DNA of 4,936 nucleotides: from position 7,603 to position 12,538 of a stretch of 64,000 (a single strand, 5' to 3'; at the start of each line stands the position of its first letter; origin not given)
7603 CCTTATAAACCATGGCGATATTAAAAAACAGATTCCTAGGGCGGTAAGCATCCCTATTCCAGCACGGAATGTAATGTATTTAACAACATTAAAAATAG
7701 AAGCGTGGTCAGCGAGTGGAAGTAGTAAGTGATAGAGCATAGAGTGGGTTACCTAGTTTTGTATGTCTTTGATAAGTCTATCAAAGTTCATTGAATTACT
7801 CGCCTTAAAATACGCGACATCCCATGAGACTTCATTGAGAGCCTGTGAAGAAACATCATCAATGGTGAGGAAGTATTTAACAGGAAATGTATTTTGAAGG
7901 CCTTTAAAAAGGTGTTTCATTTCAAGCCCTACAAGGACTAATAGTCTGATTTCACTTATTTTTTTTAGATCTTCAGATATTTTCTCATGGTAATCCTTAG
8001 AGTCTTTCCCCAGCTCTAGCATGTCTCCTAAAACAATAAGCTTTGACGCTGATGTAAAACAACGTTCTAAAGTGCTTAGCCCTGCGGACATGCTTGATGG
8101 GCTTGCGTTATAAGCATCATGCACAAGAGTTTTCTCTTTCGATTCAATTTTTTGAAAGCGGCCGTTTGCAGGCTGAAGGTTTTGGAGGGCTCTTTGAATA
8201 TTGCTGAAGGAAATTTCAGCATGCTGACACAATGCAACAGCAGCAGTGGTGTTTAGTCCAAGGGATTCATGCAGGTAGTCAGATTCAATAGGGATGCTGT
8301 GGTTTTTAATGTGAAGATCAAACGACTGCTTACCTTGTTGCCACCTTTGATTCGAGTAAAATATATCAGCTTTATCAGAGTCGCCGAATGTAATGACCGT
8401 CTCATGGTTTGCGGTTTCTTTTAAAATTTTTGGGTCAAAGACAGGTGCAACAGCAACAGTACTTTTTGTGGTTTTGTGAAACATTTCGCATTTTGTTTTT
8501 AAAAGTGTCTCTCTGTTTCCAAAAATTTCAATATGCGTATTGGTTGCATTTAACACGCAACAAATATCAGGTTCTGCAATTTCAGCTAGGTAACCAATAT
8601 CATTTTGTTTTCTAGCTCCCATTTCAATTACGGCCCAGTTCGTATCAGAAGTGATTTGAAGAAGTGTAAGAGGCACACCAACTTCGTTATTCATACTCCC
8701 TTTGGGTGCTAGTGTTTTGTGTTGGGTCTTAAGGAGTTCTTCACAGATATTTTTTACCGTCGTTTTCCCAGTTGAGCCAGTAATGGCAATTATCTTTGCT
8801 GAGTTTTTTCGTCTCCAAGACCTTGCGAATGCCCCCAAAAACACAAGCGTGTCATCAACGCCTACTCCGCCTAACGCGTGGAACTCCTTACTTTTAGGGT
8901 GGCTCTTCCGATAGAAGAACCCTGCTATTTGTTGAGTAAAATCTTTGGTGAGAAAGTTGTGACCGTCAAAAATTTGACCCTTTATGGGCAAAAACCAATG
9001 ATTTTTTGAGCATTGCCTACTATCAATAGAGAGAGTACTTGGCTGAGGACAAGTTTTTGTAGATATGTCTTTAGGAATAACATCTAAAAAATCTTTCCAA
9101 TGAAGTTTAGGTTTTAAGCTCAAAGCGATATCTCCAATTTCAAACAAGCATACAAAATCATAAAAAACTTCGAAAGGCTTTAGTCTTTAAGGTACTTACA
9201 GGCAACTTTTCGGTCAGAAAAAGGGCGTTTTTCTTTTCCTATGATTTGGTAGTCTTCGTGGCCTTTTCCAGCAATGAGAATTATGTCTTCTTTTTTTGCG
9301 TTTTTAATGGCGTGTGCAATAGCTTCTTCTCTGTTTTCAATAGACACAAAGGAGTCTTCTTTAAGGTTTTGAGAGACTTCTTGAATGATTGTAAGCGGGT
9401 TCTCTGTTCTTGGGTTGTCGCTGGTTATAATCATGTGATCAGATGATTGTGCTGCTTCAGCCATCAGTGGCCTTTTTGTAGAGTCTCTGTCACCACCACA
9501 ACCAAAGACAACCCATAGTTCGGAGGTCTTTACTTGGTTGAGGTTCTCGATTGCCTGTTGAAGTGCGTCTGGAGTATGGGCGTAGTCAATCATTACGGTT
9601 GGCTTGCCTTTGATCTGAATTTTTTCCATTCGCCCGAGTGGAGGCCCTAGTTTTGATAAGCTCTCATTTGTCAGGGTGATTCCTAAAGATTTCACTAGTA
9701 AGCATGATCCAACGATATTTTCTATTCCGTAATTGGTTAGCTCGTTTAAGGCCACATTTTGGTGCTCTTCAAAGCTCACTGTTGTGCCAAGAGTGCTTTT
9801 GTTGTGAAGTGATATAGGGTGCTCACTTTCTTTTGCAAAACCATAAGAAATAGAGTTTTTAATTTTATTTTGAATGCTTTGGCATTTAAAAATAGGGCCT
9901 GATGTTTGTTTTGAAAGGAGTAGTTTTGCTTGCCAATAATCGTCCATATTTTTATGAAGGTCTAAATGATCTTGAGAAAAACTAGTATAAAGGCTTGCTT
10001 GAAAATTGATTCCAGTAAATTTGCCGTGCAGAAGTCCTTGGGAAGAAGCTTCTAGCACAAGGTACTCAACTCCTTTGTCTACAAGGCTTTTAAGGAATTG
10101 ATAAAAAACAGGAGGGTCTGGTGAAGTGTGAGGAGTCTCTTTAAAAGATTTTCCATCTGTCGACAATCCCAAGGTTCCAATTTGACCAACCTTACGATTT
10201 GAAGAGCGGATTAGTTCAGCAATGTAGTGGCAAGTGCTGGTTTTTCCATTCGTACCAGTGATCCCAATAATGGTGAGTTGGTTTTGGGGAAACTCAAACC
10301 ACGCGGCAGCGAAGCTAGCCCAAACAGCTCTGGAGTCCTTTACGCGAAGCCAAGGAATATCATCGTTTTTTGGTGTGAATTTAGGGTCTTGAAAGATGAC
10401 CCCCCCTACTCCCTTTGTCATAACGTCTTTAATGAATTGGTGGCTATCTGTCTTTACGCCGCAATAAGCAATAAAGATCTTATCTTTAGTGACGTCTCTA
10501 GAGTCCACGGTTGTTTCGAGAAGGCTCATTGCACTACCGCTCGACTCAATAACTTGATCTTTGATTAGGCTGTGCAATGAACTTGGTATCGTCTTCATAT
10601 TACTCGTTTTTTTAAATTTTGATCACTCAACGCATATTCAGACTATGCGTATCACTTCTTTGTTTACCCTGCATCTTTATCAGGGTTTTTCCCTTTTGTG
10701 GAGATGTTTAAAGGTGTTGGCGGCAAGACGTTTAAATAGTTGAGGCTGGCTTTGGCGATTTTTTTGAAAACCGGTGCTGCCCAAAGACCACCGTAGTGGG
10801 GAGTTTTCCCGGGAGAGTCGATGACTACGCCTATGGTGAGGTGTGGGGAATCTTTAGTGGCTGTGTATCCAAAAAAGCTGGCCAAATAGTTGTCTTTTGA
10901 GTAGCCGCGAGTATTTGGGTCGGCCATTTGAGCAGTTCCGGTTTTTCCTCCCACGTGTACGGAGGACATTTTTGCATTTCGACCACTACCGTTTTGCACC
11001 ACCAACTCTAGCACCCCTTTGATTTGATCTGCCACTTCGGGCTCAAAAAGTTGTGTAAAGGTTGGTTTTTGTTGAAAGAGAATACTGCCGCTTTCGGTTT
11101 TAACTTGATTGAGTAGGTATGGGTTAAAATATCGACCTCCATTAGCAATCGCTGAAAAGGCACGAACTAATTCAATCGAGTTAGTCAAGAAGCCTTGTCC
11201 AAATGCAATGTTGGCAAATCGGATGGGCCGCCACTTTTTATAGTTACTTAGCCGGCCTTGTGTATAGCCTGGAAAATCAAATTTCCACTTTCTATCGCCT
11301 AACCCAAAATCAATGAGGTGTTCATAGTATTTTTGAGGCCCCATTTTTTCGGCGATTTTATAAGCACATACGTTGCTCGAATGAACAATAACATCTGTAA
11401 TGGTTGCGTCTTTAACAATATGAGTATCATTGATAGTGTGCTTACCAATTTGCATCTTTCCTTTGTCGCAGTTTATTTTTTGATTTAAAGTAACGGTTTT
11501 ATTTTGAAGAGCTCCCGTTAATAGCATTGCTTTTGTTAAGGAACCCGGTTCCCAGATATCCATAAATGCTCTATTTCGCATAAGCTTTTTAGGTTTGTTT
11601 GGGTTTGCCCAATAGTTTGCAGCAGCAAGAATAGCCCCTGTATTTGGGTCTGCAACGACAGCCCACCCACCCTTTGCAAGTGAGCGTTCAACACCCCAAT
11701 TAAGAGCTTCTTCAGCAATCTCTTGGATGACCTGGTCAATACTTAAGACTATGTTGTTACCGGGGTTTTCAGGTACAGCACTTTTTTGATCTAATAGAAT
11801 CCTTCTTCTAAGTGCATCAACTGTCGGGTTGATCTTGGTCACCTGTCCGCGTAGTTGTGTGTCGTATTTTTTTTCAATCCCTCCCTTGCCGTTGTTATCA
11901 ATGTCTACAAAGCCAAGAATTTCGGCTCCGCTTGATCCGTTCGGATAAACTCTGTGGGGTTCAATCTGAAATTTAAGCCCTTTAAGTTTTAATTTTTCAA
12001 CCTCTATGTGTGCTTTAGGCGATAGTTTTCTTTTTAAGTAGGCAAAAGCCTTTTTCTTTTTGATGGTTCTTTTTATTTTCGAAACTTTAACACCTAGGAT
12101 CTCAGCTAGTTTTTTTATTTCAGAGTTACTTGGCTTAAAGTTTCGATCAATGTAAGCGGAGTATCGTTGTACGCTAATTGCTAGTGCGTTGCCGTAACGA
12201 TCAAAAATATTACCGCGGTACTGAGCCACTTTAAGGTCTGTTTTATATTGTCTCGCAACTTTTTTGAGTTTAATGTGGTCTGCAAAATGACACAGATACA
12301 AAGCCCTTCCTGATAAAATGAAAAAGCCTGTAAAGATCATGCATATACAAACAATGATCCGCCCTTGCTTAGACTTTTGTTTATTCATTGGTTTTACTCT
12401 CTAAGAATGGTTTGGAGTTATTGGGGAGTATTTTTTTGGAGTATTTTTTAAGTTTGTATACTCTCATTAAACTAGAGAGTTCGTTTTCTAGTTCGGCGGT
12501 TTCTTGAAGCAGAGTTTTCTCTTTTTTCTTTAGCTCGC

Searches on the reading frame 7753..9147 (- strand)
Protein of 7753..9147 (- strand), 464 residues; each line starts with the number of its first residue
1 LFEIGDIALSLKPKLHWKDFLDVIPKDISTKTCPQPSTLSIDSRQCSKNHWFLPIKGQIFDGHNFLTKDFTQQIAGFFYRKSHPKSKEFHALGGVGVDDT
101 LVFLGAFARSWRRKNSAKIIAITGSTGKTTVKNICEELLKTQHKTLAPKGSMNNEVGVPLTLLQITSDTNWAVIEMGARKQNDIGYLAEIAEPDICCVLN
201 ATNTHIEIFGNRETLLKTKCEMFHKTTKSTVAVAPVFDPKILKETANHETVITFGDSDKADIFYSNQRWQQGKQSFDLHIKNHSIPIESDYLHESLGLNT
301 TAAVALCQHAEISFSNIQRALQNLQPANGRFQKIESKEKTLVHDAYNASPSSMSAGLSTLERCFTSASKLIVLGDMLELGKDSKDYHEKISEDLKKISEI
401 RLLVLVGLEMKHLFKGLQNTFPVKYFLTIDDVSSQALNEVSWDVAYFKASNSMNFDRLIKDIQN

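Call 78: search_protein_families(library=pfam, proteins=[window:7753-9147:-], max_evalue=0.01)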
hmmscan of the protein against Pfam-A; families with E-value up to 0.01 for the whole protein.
window:7753-9147:- (464 aa): 2 families
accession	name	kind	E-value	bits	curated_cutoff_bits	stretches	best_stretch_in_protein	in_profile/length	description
PF08245.18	Mur_ligase_M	-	6.2e-32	111.6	24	1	122-306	1-199/200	Mur ligase middle domain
PF02875.26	Mur_ligase_C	-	1.8e-14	55.1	28.4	1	329-440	1-115/127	Mur ligase, glutamate ligase domain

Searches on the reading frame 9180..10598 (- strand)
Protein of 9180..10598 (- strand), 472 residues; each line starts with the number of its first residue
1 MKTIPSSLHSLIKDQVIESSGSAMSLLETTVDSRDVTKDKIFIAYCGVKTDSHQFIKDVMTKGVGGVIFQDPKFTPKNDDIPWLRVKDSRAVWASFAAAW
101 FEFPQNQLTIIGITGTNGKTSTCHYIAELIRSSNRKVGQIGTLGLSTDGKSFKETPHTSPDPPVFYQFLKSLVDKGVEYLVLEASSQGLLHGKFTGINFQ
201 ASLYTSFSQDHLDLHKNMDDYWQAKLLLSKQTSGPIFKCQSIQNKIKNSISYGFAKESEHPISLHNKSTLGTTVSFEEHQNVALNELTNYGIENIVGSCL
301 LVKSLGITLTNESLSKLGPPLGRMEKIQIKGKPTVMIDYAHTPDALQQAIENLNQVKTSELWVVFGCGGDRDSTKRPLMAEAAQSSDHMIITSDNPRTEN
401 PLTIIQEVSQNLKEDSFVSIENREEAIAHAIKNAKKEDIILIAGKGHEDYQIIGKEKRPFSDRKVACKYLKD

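Call 78: search_protein_families(library=pfam, proteins=[window:9180-10598:-], max_evalue=0.01)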
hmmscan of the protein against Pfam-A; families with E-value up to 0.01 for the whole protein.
window:9180-10598:- (472 aa): 2 families
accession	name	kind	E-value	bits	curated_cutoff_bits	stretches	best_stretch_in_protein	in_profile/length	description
PF02875.26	Mur_ligase_C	-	9.2e-32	111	28.4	1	322-446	1-127/127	Mur ligase, glutamate ligase domain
PF08245.18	Mur_ligase_M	-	7.8e-28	98.2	24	1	113-300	1-198/200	Mur ligase middle domain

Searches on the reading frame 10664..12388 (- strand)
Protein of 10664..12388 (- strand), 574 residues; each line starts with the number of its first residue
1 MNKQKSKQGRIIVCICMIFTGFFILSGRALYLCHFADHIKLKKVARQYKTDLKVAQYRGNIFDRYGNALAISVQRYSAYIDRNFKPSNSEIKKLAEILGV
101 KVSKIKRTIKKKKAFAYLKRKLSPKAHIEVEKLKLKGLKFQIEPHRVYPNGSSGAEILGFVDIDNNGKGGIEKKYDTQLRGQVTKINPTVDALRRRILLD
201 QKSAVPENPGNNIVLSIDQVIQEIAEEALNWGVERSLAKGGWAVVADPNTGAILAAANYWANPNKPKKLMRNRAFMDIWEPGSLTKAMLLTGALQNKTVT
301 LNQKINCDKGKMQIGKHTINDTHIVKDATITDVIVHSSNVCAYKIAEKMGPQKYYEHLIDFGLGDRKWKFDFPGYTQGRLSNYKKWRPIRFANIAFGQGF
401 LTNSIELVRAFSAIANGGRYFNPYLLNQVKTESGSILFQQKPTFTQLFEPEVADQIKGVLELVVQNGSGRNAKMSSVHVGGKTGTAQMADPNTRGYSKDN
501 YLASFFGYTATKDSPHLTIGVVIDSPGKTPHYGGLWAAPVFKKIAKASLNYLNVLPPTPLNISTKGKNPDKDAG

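Call 78: search_protein_families(library=pfam, proteins=[window:10664-12388:-], max_evalue=0.01)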
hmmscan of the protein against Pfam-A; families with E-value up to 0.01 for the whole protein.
window:10664-12388:- (574 aa): 3 families
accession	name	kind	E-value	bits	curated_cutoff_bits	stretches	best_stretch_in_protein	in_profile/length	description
PF00905.27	Transpeptidase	-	3.1e-63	214.2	22.1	1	241-545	1-298/299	Penicillin binding protein transpeptidase domain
PF03717.20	PBP_dimer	-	1.8e-20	74.6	24.4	1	57-195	5-174/180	Penicillin-binding Protein dimerisation domain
PF21922.1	PBP_dimer_2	-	0.00026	21.6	27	1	145-184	24-62/83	Penicillin binding protein A dimerisation domain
